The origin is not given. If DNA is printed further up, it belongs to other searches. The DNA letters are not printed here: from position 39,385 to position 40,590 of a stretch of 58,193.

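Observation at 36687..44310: Eight tandem, deeply diverged ~300-aa paralogues (four subfamilies of two) occupying 7.6 kb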

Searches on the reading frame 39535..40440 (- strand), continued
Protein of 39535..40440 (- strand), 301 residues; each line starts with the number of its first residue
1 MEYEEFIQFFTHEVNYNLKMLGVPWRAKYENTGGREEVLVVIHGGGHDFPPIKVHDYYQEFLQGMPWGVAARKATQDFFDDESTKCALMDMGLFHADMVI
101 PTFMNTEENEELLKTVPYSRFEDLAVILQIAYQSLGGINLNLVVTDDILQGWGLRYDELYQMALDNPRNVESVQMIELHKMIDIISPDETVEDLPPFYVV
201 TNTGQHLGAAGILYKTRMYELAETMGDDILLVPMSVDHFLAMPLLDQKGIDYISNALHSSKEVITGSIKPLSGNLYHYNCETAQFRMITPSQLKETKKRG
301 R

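Call 56: search_protein_families(library=ncbifam, proteins=[P0253, P0254, P0205, window:39535-40440:-], max_evalue=1)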
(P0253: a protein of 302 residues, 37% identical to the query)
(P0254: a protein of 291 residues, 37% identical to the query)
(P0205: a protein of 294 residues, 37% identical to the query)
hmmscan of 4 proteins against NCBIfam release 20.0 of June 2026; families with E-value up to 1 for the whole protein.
P0253 (302 aa): 0 families

P0254 (291 aa): 2 families
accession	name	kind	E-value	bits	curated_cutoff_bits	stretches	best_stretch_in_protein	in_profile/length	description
NF041464.1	HelD_BACSU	equivalog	0.0094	13.9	419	1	74-165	427-520/779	RNA polymerase recycling motor HelD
NF010672.0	PRK14069.1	equivalog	0.1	12.9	123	1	54-77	30-53/95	exodeoxyribonuclease VII small subunit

P0205 (294 aa): 1 family
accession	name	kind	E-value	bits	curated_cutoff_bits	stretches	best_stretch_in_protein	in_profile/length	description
NF041464.1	HelD_BACSU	equivalog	0.017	13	419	1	76-157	429-508/779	RNA polymerase recycling motor HelD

window:39535-40440:- (301 aa): 0 families

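Call 59: find_encoding_contigs(protein=P0054, flank=10000, max_places=3)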
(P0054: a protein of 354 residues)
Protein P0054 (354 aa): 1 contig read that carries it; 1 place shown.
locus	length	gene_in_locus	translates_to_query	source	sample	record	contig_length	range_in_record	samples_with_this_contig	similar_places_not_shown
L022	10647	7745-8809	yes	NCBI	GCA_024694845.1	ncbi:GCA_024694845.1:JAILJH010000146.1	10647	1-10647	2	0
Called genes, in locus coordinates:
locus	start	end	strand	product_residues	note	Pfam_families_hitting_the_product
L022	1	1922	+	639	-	PF13306:LRR_5 (weak)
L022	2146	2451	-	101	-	-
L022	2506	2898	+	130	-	-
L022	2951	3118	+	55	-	PF05717:TnpB_IS66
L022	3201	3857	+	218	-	-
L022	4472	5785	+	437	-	-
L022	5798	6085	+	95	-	-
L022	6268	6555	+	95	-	-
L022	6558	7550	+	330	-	PF08401:ArdcN, PF20573:DUF6782 (weak), PF06114:Peptidase_M78 (faint)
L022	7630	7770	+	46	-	-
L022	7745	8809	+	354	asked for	PF18941:DUF5688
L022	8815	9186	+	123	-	PF04026:SpoVG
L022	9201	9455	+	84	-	PF04026:SpoVG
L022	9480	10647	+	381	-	PF03432:Relaxase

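Call 61: find_encoding_contigs(protein=P0139, flank=10000, max_places=2)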
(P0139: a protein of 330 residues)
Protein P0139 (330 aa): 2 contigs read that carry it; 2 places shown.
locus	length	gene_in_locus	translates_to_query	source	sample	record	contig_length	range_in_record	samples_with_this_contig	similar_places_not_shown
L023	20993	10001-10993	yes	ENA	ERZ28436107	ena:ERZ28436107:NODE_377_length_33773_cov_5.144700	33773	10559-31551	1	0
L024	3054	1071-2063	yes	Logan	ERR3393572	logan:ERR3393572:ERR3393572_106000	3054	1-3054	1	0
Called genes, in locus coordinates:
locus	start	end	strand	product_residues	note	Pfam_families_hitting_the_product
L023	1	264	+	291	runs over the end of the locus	PF13599:Pentapeptide_4, PF00805:Pentapeptide (weak)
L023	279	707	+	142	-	PF00436:SSB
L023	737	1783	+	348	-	-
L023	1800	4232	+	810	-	PF01935:DUF87 (weak), PF19044:P-loop_TraG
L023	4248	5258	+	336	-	-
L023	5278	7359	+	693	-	-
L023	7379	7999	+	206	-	PF08668:HDOD (weak), PF13487:HD_5, PF01966:HD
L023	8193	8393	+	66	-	PF01381:HTH_3, PF13443:HTH_26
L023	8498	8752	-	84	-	-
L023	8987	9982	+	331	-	-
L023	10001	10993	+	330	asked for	PF18941:DUF5688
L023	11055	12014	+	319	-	PF18941:DUF5688 (weak)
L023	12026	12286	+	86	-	-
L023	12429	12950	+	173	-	-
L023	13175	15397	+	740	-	PF01751:Toprim (weak), PF01131:Topoisom_bac, PF13342:Toprim_Crpt (weak)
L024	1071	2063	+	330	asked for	PF18941:DUF5688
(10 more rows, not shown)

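Call 62: find_encoding_contigs(protein=P0079, flank=10000, max_places=2)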
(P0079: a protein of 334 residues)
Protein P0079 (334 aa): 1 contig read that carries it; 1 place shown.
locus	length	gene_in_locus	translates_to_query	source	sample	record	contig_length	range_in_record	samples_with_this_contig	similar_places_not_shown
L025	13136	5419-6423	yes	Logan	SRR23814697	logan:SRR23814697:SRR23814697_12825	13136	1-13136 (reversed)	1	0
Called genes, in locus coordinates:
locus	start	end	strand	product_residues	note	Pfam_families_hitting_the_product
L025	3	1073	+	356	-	?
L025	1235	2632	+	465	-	PF14191:YodL, PF18830:LPD16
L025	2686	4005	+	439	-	PF01555:N6_N4_Mtase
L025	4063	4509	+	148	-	-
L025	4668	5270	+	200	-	PF04026:SpoVG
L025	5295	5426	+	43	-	-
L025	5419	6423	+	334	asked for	PF18941:DUF5688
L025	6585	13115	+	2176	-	PF28553:WH_1, PF00176:SNF2-rel_dom (faint), PF28554:DUF8437, PF00270:DEAD (faint), PF04851:ResIII, PF28555:Helicase_dom, PF00271:Helicase_C (weak)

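Call 65: search_protein_families(library=pfam, proteins=[L015:19079-19636:+, L015:17508-18395:+, L015:16039-17403:+, L013:18700-19749:+, L013:17917-18696:+, L013:16033-17109:+, L013:20818-22539:-, L013:23658-24953:-, L013:25083-26759:-, L013:3150-6344:-], max_evalue=0.0001)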
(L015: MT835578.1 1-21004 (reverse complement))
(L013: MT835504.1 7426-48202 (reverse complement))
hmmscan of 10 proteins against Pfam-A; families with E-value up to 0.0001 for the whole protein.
L015:19079-19636:+ (185 aa): 3 families
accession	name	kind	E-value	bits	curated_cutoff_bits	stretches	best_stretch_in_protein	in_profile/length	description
PF09285.17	Elong-fact-P_C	-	3.8e-31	107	25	1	129-184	1-56/56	Elongation factor P, C-terminal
PF08207.18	EFP_N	-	5e-28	97.3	23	1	3-60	1-58/58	Elongation factor P (EF-P) KOW-like domain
PF01132.26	EFP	-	6.2e-23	81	27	1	69-120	2-53/54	Elongation factor P (EF-P) OB domain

L015:17508-18395:+ (295 aa): 2 families
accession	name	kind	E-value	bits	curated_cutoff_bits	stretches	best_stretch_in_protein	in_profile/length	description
PF19890.4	DUF6363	-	2.7e-24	85.2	26.4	1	220-293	1-75/75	Domain of unknown function (DUF6363)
PF01734.28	Patatin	-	6.6e-22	79.1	27.7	1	16-180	2-187/191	Patatin-like phospholipase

L015:16039-17403:+ (454 aa): 2 families
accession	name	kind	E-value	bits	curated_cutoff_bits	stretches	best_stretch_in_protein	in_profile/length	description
PF00285.26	Citrate_synt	-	2e-119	399.3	27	1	47-438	4-357/357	Citrate synthase, C-terminal domain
PF20254.3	DMFA2_C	-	2.4e-06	27.7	27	1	168-263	76-172/374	N,N-dimethylformamidase beta subunit-like, C-terminal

L013:18700-19749:+ (349 aa): 5 families
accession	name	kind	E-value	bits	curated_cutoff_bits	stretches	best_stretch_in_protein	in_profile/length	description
PF13416.11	SBP_bac_8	-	1.4e-31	110.8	27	1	42-313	2-275/279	Bacterial extracellular solute-binding protein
PF13343.11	SBP_bac_6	-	1.2e-23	84.3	24.6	1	75-301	3-224/245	Bacterial extracellular solute-binding protein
PF01547.30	SBP_bac_1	-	6.6e-18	66.2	26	1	35-279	7-300/307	Bacterial extracellular solute-binding protein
PF13531.11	SBP_bac_11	-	1.8e-09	38.1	25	1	41-279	15-212/227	Bacterial extracellular solute-binding protein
PF02030.20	Lipoprotein_8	-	6.9e-08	32.1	20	1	2-105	5-100/493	Hypothetical lipoprotein (MG045 family)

L013:17917-18696:+ (259 aa): 1 family
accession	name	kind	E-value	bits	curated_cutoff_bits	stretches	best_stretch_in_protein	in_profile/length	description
PF00528.27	BPD_transp_1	-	2.5e-11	44.1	26.4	1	75-247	2-171/184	Binding-protein-dependent transport system inner membrane component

L013:16033-17109:+ (358 aa): 1 family
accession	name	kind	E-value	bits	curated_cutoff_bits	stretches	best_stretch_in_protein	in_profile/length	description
PF00005.33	ABC_tran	-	2.6e-35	122.5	25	1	22-164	1-136/137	ABC transporter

L013:20818-22539:- (573 aa): 3 families
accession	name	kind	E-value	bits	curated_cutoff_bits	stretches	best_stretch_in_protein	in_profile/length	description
PF08323.17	Glyco_transf_5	-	5.8e-88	295.1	22.7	1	97-332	1-238/239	Starch synthase catalytic domain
PF00534.26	Glycos_transf_1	-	7.1e-09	35.9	26.4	1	392-532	17-153/172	Glycosyl transferases group 1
PF13692.12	Glyco_trans_1_4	-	3e-07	31.2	27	1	393-532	4-137/142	Glycosyl transferases group 1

L013:23658-24953:- (431 aa): 2 families
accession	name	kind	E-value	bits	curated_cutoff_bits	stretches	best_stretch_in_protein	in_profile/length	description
PF05580.18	Peptidase_S55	-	4.3e-83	278.9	25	1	216-423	2-210/210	SpoIVB peptidase S55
PF13180.12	PDZ_2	-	4.5e-05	24.1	27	1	155-207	24-78/80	PDZ domain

L013:25083-26759:- (558 aa): 3 families
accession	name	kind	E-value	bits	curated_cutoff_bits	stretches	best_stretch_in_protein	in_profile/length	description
PF02463.25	SMC_N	-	2.9e-14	53.5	40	1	2-507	2-214/220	RecF/RecN/SMC N terminal domain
PF13476.12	AAA_23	-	4.6e-12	47.4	27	1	5-200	2-198/201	AAA domain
PF13175.12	AAA_15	-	2.1e-08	34.6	32.1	1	1-495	1-374/374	AAA ATPase domain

L013:3150-6344:- (1064 aa): 3 families
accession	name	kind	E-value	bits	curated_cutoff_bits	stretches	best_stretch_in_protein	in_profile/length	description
PF01131.25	Topoisom_bac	-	8e-99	331.9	35.1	1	155-625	3-408/411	DNA topoisomerase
PF13342.12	Toprim_Crpt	-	2.7e-86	283.9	32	4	900-958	1-60/60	C-terminal repeat of topoisomerase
PF01751.28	Toprim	-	3.8e-08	33.8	23.1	1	5-133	2-92/96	Toprim domain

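Call 66: find_related_loci(query=A4, collection=metagenome_contigs, flank=10000)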
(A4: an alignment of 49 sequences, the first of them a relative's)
Query A4 (301 aa) in metagenome_contigs; peptide patterns used: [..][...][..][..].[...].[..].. (x = any residue, [..] = any of these).
600 stretches matched a pattern (row limit reached: there are more); 592 encode a relative of the query (tblastn E <= 1e-3); the best 80 are kept; 80 distinct loci.
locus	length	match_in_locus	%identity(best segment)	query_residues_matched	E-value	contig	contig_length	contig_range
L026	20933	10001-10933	41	1-298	4e-69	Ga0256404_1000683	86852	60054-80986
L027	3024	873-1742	37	1-297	1e-68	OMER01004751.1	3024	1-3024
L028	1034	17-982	39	1-300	2e-70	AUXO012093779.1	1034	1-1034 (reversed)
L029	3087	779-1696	38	1-298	1e-63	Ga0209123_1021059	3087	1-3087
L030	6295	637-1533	36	1-297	2e-62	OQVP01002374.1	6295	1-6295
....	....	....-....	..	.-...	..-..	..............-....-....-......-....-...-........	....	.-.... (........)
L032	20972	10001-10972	37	1-300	3e-61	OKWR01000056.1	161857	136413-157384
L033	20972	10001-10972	37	1-300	2e-61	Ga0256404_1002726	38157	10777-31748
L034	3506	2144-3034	35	1-298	2e-61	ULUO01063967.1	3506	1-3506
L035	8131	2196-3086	35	1-298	2e-61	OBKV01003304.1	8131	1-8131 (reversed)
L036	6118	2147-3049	36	1-300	3e-61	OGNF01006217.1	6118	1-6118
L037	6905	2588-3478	35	1-298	4e-61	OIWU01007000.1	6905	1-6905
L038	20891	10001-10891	35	1-298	4e-61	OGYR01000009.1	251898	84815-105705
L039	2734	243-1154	34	1-297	5e-61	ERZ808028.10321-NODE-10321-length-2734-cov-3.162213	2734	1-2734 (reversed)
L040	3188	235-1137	35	1-300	4e-61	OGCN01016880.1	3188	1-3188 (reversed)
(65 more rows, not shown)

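Call 87: predict_structure(alignment_id=A5)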
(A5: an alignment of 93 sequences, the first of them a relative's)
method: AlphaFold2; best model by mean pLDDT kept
length: 302 residues; sequences in the alignment: 93
mean_pLDDT: 87.4   pTM: 0.81
mean pLDDT of the five models: 87.4, 87.2, 86.7, 86.7, 85.3
residues with pLDDT >= 90: 195; 70-90: 75; 50-70: 18; < 50: 14
segments of 3 or more residues with pLDDT < 50: 140-142, 199-207
pLDDT, mean of each block of 10 residues (from residue 1): 94 90 87 87 77 91 94 91 72 86 96 94 97 82 72 96 97 93 83 54 51 91 95 96 95 92 87 90 94 95 93
secondary structure, 60 per line:
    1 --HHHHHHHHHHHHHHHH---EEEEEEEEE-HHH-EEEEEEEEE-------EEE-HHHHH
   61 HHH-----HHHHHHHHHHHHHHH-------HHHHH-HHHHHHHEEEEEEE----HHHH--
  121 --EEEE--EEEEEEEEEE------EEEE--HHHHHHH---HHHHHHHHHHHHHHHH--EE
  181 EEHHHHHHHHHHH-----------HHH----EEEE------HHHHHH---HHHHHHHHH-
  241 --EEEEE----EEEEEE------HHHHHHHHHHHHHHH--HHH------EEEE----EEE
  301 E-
elements in order: H3-18 E22-30 E36-44 E52-54 H56-63 H69-83 H91-95 H97-103 E104-110 H115-118 E123-126 E129-138 E145-148 H151-157 H161-176 E179-182 H183-193 E212-215 H222-227 H231-239 E243-247 E252-257 H264-278 E290-293 E298-301

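Call 92: fold_search(model_id=the predicted structure, library=pdb)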
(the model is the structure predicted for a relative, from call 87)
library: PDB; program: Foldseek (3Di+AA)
matches with E <= 10: 344; with E <= 0.001: 0
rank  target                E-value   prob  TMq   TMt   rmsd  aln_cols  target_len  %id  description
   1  8ppl_Is               4.5e-01  0.08  0.10  0.17  18.4       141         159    9  MERS-CoV Nsp1 bound to the human 43S pre-initiation complex (released 2023-10-18)
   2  8wrs_A                5.6e-01  0.04  0.09  0.05  27.1       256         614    9  Cryo-EM structure of Cas12-1 with 5 nt complementary heteroduplex (released 2025-04-16)
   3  2qmu_C                8.2e-01  0.08  0.11  0.20  17.4       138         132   12  Structure of an archaeal heterotrimeric initiation factor 2 reveals a nucleotide state between the GTP and the GDP sta (released 2007-11-06)
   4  8dfv_K                9.7e-01  0.07  0.14  0.16  24.1       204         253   11  Structural Basis of MicroRNA Biogenesis by Dicer-1 and Its Partner Protein Loqs-PB - complex IIa (released 2022-11-16)
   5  5nqb_A                1.3e+00  0.03  0.10  0.10  17.8       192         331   12  Rabbit Muscle L-lactate dehydrogenase in complex with malonate (released 2017-05-03)
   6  9bkv_B                1.3e+00  0.02  0.13  0.09  19.6       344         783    9  DosP R97A bent form (released 2024-11-20)
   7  7m5o_A                1.4e+00  0.02  0.09  0.05  27.8       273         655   10  Cryo-EM structure of CasPhi-2 (Cas12j) bound to crRNA (released 2021-08-04)
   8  8dga_K                1.4e+00  0.05  0.15  0.21  41.9       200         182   13  Structural Basis of MicroRNA Biogenesis by Dicer-1 and Its Partner Protein Loqs-PB - complex IV (released 2022-11-16)
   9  4mky_A                1.6e+00  0.03  0.13  0.14  19.6       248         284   10  Polymerase Domain from Mycobacterium tuberculosis Ligase D in complex with an annealed double-strand DNA break. (released 2013-12-11)
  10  7zpk_C                1.7e+00  0.03  0.13  0.16  25.7       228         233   13  Mammalian Dicer in the "pre-dicing state" with pre-miR-15a substrate and TARBP2 subunit (released 2022-11-16)
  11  7z3j                  1.7e+00  0.01  0.09  0.04  22.0       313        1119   11  Structure of crystallisable rat Phospholipase C gamma 1 in complex with inositol 1,4,5-trisphosphate (released 2022-07-20)
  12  3pky_B                1.8e+00  0.02  0.11  0.12  15.9       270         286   10  Polymerase Domain from Mycobacterium tuberculosis Ligase D in complex with DNA, UTP and Manganese. (released 2011-02-16)
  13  8eoi_A                1.8e+00  0.01  0.10  0.06  22.4       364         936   10  Structure of a human EMC:human Cav1.2 channel complex in GDN detergent (released 2023-05-24)
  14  9ogq                  1.9e+00  0.23  0.19  0.19   5.0        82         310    7  Rotavirus NSP2 K294E mutant (released 2025-10-08)
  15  5w8k_A                1.9e+00  0.02  0.10  0.10  16.6       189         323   13  Crystal Structure of Lactate Dehydrogenase A in complex with inhibitor compound 29 and NADH (released 2018-01-17)
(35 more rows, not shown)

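Call 96: find_encoding_contigs(protein=P0002, flank=10000, max_places=2)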
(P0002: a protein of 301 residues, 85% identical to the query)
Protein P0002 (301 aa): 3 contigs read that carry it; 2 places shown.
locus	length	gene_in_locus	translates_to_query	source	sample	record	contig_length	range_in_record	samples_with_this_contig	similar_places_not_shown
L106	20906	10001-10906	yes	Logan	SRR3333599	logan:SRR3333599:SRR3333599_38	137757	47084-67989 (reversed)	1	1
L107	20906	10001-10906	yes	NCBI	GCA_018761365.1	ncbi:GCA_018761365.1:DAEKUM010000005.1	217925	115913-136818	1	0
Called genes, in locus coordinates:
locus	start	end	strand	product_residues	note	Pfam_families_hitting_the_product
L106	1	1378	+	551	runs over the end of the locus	PF26613:DUF8193, PF26614:DUF8194, PF26615:DUF8195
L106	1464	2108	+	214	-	-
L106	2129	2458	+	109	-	-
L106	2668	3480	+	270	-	PF01507:PAPS_reduct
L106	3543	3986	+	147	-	-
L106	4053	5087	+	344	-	-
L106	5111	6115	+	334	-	PF13154:DUF3991, PF13155:Toprim_2, PF13362:Toprim_3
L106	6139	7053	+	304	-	PF18941:DUF5688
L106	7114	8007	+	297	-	PF18941:DUF5688 (weak)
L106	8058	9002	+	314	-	PF18941:DUF5688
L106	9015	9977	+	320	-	PF18941:DUF5688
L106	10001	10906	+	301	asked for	PF18941:DUF5688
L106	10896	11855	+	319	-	PF18941:DUF5688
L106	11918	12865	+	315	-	PF18941:DUF5688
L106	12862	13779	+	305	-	PF18941:DUF5688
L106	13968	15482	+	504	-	PF00145:DNA_methylase, PF01155:HypA (weak), PF00145:DNA_methylase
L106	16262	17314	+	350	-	-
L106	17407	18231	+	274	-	-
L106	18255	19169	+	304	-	-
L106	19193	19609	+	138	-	-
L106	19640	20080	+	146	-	-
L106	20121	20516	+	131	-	PF21983:NikA-like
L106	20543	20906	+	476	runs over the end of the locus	PF03432:Relaxase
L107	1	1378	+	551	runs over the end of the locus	PF26613:DUF8193, PF26614:DUF8194, PF26615:DUF8195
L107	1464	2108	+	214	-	-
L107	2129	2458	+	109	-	-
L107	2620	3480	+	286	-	PF01507:PAPS_reduct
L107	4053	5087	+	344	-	-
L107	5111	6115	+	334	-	PF13154:DUF3991, PF13155:Toprim_2, PF13362:Toprim_3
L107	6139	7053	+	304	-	PF18941:DUF5688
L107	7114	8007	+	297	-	PF18941:DUF5688 (weak)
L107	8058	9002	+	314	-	PF18941:DUF5688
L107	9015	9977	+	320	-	PF18941:DUF5688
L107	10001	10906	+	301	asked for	PF18941:DUF5688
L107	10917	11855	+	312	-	PF18941:DUF5688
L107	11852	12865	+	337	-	PF18941:DUF5688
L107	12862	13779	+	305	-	PF18941:DUF5688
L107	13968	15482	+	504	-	PF00145:DNA_methylase, PF01155:HypA (weak), PF00145:DNA_methylase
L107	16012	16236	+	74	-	PF16468:DUF5049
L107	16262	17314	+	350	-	-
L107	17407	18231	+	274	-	-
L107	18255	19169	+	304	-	-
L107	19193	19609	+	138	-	-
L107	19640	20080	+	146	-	-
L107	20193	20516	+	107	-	PF21983:NikA-like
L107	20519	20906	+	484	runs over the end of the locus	PF03432:Relaxase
